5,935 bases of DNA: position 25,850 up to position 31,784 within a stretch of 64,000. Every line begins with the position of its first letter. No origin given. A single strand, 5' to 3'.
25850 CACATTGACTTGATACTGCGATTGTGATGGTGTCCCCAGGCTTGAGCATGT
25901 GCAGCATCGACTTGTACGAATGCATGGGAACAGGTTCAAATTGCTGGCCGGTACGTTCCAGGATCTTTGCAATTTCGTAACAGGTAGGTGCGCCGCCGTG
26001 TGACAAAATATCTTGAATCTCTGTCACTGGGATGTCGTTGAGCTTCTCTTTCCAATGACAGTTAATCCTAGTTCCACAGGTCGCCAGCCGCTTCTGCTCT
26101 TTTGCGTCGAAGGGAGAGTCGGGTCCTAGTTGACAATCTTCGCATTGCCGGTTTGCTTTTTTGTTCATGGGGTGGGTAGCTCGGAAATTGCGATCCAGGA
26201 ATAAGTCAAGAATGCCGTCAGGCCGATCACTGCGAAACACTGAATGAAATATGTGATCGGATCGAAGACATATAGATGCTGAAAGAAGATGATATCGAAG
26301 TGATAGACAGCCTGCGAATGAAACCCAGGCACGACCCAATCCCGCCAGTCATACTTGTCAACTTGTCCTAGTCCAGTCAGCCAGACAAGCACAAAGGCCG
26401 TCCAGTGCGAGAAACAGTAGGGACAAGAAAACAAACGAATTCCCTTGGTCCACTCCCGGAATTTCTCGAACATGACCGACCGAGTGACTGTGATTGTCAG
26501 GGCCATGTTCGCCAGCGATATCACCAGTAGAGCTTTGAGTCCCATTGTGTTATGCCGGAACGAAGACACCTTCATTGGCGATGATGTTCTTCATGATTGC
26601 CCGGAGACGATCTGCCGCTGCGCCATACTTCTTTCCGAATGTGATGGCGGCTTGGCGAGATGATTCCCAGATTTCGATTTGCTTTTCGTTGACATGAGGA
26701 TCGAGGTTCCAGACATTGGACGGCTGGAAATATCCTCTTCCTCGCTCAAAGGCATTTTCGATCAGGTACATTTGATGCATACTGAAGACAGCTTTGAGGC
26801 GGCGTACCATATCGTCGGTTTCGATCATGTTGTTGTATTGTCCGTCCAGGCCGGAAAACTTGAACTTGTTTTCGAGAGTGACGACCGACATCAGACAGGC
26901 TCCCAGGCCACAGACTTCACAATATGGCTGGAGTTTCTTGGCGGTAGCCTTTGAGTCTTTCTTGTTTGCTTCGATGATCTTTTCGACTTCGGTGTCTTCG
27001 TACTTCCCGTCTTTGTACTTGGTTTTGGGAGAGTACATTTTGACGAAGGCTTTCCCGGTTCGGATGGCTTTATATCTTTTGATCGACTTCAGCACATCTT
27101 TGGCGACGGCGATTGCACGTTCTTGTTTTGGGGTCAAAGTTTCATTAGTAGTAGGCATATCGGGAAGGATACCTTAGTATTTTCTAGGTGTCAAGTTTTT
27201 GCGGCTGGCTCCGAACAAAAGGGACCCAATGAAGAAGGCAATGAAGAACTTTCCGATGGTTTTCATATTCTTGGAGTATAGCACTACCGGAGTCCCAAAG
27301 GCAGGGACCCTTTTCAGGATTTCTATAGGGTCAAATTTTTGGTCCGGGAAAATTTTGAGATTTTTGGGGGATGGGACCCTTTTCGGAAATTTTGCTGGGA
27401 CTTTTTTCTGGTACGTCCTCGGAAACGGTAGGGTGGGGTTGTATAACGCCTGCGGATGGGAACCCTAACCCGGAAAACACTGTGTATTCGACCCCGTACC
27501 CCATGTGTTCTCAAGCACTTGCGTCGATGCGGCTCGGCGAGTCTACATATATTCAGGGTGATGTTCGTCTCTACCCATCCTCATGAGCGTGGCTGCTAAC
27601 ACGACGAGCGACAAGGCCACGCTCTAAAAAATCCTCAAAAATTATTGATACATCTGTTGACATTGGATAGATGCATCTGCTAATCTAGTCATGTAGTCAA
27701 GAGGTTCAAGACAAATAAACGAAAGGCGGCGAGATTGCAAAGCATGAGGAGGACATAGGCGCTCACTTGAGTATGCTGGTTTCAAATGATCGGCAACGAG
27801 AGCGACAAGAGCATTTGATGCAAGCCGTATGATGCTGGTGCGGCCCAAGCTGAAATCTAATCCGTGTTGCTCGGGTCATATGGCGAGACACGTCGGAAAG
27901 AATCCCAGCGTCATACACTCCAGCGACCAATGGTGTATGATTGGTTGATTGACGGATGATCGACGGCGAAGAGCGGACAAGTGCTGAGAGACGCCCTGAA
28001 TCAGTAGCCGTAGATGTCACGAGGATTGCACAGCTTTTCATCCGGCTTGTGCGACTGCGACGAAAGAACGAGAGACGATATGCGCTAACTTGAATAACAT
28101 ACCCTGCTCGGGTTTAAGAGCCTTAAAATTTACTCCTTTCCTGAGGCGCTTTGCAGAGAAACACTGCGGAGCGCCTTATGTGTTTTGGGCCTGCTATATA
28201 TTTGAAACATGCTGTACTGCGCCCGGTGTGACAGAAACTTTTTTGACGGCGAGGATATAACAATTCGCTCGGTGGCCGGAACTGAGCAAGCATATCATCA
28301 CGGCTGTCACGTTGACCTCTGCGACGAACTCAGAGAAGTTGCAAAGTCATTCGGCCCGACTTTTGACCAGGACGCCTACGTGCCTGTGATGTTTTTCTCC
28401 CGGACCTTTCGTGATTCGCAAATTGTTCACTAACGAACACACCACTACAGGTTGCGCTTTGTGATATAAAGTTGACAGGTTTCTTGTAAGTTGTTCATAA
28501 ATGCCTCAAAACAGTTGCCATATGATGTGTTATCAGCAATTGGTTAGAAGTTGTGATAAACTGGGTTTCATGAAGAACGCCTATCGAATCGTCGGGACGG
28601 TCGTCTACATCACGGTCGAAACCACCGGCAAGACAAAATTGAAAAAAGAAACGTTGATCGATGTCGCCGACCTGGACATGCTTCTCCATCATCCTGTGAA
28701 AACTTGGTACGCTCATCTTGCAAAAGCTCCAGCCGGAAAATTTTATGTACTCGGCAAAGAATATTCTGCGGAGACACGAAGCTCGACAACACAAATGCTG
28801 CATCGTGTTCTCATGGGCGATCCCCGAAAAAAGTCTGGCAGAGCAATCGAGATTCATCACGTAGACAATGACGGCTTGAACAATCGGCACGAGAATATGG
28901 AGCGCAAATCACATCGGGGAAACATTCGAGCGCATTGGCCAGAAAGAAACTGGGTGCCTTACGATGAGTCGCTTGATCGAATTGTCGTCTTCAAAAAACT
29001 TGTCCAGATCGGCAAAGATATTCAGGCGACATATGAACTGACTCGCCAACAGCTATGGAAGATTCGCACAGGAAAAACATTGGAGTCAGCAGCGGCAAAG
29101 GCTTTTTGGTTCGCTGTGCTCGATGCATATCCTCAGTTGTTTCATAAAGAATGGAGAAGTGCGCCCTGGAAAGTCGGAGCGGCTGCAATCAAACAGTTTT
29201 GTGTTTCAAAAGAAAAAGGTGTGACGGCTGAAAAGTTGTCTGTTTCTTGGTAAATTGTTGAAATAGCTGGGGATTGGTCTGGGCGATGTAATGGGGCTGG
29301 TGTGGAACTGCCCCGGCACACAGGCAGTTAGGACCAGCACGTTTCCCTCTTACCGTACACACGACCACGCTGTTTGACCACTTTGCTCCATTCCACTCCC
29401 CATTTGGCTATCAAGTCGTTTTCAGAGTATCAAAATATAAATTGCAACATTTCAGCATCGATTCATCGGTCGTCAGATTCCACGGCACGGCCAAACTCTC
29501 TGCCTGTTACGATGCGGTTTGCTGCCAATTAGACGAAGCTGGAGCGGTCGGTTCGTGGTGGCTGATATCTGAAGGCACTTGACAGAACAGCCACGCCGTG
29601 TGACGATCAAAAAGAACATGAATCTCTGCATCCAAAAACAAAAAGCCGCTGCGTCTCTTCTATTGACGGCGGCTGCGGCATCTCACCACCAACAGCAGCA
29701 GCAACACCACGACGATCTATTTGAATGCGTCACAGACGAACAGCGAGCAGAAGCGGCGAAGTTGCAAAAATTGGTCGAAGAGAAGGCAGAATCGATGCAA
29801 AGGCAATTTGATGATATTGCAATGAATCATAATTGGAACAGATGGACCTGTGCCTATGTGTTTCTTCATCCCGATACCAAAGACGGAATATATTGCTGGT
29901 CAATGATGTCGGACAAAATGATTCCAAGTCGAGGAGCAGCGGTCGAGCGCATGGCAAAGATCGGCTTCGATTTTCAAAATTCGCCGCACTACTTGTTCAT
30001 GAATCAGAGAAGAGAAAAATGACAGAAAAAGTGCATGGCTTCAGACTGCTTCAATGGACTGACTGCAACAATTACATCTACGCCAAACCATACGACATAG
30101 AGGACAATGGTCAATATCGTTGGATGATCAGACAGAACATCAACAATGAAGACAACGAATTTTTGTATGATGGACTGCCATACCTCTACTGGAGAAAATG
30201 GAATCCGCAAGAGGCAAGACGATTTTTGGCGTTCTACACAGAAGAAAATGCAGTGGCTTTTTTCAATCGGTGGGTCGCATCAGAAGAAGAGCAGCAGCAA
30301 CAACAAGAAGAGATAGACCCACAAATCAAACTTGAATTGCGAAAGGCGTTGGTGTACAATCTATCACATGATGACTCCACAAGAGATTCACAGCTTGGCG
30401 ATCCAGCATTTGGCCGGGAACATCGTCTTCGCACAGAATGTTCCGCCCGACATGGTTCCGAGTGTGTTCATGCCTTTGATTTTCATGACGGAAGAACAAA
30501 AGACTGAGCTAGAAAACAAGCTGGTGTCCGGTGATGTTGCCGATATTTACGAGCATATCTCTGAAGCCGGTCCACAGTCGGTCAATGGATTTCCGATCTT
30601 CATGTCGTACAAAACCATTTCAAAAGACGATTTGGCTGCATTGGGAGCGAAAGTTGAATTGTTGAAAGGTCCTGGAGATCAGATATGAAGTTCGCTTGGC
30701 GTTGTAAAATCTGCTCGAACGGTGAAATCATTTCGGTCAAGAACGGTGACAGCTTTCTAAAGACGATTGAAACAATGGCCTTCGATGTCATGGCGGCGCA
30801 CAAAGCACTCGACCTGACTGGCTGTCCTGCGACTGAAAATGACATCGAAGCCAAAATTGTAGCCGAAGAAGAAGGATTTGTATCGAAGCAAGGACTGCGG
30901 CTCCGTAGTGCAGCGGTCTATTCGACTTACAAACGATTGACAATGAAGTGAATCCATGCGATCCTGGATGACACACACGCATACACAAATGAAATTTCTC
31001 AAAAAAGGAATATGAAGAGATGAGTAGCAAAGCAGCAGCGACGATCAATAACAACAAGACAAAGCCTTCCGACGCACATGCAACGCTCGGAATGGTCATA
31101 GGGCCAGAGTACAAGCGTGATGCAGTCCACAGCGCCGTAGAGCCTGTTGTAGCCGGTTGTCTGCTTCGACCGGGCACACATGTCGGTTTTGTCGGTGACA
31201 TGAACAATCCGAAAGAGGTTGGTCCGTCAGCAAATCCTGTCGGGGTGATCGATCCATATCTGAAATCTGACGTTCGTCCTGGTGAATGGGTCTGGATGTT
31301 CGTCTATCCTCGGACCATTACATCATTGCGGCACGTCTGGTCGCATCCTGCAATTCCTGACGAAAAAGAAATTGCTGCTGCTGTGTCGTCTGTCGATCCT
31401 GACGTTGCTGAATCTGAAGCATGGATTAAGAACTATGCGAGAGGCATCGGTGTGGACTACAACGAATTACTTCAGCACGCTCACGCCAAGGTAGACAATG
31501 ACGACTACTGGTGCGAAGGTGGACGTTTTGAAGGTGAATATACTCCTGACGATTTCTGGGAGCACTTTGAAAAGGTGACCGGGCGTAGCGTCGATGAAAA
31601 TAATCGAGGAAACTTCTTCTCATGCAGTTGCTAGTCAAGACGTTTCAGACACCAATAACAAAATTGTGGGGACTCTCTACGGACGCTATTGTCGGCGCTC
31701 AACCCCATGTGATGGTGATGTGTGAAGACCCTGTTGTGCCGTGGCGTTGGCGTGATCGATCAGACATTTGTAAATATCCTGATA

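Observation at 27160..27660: ORF-poor iteron region (GGGACCC repeats + A/T tracts): candidate origin or regulator-binding array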

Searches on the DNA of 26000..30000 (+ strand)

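Call 9: search_dna_similar(query=window:26000-30000:+, collection=phages, mode=distant, max_rows=25)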
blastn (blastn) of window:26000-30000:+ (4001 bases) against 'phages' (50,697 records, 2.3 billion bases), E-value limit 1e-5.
No match.

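Call 15: search_rna_families(source=window, start=27000, end=28700, threshold=evalue, max_evalue=10, show_alignments=2)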
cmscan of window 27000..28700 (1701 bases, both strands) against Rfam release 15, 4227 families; matches with E-value up to 10: 3.
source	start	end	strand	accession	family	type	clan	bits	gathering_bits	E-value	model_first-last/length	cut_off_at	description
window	28244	28309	-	RF01168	SNORD126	Gene; snRNA; snoRNA; CD-box;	-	19.7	55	0.77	1-77/77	no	Small nucleolar RNA SNORD126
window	27335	27444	+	RF02204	WT1-AS_2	Gene; lncRNA;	-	16.2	45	2.7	1-137/137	no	WT1 antisense RNA conserved region 2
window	27566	27636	-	RF01905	HOTAIR_2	Gene; lncRNA;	-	13.4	60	3.8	1-69/69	no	HOTAIR conserved region 2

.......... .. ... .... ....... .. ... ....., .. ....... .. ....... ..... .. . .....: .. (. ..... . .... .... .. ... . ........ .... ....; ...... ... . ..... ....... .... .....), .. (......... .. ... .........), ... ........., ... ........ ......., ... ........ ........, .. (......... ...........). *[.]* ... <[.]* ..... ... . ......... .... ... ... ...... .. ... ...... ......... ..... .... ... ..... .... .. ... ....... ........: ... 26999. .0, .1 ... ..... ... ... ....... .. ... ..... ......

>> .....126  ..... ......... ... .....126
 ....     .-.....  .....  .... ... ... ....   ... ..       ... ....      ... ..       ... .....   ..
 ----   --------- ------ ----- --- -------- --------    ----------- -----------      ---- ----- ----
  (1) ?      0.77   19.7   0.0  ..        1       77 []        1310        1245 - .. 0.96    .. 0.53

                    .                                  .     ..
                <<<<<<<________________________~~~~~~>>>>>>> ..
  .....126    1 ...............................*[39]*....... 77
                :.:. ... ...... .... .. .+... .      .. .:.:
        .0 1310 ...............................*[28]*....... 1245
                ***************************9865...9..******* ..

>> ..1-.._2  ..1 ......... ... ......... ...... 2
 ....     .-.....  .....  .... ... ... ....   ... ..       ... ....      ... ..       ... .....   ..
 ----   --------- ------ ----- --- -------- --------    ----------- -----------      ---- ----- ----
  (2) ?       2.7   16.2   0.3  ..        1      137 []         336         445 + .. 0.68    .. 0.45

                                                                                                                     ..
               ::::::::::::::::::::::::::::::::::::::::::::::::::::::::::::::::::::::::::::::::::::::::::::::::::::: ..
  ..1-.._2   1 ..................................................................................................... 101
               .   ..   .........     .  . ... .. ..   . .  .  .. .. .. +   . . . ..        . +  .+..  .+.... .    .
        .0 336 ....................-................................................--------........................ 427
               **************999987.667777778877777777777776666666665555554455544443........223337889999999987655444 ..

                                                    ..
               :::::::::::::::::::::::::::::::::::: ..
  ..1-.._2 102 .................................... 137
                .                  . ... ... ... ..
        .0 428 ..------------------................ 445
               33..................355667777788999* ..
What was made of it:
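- Closest known: Large structured phage-associated non-coding RNAs in Rfam. Different: It matches no Rfam 15 model, even at E<=10 (call 15).
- There is no Rfam match (call 15).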

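Call 97: search_dna_similar(query=window:27160-28500:+, collection=plasmids, mode=distant, max_rows=10)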
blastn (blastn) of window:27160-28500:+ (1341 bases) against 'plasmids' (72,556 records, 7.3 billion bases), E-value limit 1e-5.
No match.
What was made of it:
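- Tried and rejected: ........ phages and PLSDB plasmids gave no nucleotide match (calls 9, 97).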

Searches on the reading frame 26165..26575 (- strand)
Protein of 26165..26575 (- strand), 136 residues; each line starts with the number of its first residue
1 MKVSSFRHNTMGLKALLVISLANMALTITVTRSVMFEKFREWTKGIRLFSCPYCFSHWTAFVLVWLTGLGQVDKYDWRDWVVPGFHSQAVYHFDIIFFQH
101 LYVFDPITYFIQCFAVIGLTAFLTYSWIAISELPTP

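Call 10: search_protein_families(library=pfam, proteins=[window:26165-26575:-], max_evalue=0.01)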
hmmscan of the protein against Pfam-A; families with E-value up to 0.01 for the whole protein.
window:26165-26575:- (136 aa): 0 families

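Call 11: search_protein_families(library=phrogs, proteins=[window:26165-26575:-], max_evalue=0.01)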
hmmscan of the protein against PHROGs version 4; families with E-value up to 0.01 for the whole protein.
window:26165-26575:- (136 aa): 1 family
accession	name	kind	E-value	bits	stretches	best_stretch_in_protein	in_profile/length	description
phrog_781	-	unknown function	0.0074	16.6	1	37-67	76-106/152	-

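Call 100: search_protein_families(library=ncbifam, proteins=[window:26165-26575:-], max_evalue=0.01)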
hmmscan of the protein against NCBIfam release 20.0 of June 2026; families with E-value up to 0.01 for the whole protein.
window:26165-26575:- (136 aa): 0 families

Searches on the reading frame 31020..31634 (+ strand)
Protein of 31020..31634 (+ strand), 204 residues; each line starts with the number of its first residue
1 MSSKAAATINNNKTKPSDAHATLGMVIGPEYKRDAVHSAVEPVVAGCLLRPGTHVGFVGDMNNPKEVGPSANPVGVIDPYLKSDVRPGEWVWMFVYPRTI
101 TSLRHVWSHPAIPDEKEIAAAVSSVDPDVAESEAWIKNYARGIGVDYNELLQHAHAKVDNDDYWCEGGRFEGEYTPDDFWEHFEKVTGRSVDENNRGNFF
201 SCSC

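Call 10: search_protein_families(library=pfam, proteins=[window:31020-31634:+], max_evalue=0.01)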
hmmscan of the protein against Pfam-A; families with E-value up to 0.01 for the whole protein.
window:31020-31634:+ (204 aa): 0 families

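Call 11: search_protein_families(library=phrogs, proteins=[window:31020-31634:+], max_evalue=0.01)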
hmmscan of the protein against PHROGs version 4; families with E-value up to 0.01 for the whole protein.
window:31020-31634:+ (204 aa): 3 families
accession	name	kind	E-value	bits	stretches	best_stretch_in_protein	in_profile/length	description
phrog_11912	-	unknown function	2.2e-56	192.1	1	11-204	5-226/226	-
phrog_17232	-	unknown function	3.9e-25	89.4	1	11-114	6-113/115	-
phrog_17762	-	unknown function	3.6e-10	41.4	1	118-204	28-115/115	-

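Call 41: search_dna_similar(query=window:31020-31634:+, collection=phages, mode=protein, max_rows=20)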
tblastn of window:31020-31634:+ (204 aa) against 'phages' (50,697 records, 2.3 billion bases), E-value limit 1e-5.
Records with a match: 66; places in all: 66; records where one place covers at least 80% of the query: 48.
Best place of each record, by identity: <60% 66.
By first word of the organism name: Klebsiella 18; Erwinia 11; Pseudomonas 8; Sinorhizobium 7; Achromobacter 6; Caulobacter 4; Cronobacter 2; Pectobacterium 2; Stenotrophomonas 2; Serratia 2; and 3 more.
By host as written in the record: Sinorhizobium meliloti 7; Erwinia amylovora 6; Klebsiella pneumoniae 6; Pseudomonas putida 4; Erwinia amylovora SNUABM_01 3; Achromobacter xylosoxidans DSM 11852 3; Achromobacter animicus 2; Caulobacter vibrioides CB15 2; and 21 more.
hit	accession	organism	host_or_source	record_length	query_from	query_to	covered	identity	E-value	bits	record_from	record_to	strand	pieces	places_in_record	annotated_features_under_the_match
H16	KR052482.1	Sinorhizobium phage phiN3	Sinorhizobium meliloti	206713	7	204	97%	43.3%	2e-43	160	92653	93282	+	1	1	hypothetical protein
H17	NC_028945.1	Sinorhizobium phage phiN3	Sinorhizobium meliloti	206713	7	204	97%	43.3%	2e-43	160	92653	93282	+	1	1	hypothetical protein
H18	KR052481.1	Sinorhizobium phage phiM19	Sinorhizobium meliloti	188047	17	204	92%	44.3%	9e-42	155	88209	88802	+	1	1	hypothetical protein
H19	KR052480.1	Sinorhizobium phage phiM7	Sinorhizobium meliloti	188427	17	204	92%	44.3%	9e-42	155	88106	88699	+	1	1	hypothetical protein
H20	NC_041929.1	Sinorhizobium phage phiM7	Sinorhizobium meliloti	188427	17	204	92%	44.3%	9e-42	155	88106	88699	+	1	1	hypothetical protein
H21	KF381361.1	Sinorhizobium phage phiM12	Sinorhizobium meliloti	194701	17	204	92%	44.3%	9e-42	155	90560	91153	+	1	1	hypothetical protein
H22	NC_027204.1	Sinorhizobium phage phiM12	Sinorhizobium meliloti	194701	17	204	92%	44.3%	9e-42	155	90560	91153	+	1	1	hypothetical protein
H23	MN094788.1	Achromobacter phage Motura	Achromobacter animicus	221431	11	204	95%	38.4%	5e-35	135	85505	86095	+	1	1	hypothetical protein (x2)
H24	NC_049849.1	Achromobacter phage Motura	Achromobacter animicus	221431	11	204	95%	38.4%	5e-35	135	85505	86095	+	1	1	hypothetical protein (x2)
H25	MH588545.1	Caulobacter phage CcrPW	Caulobacter vibrioides CB15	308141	11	204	95%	37.3%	2e-33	131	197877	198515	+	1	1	hypothetical protein (x2)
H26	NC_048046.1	Caulobacter phage CcrPW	Caulobacter vibrioides CB15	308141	11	204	95%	37.3%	2e-33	131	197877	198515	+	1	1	hypothetical protein (x2)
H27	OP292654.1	Xanthomonas phage XbC2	Xanthomonas vesicatoria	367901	8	204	97%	36.3%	1e-37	143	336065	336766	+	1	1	hypothetical protein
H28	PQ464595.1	Erwinia phage Kaldavass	Erwinia aphidicola W09_2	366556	11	204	95%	35.9%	3e-36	139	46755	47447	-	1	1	hypothetical protein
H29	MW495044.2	Klebsiella phage vB_KpnP_P184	Klebsiella pneumoniae 184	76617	10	204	96%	34.8%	1e-28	117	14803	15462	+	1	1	hypothetical protein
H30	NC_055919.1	Klebsiella phage vB_KpnP_P184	Klebsiella pneumoniae 184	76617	10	204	96%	34.8%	1e-28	117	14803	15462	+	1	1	hypothetical protein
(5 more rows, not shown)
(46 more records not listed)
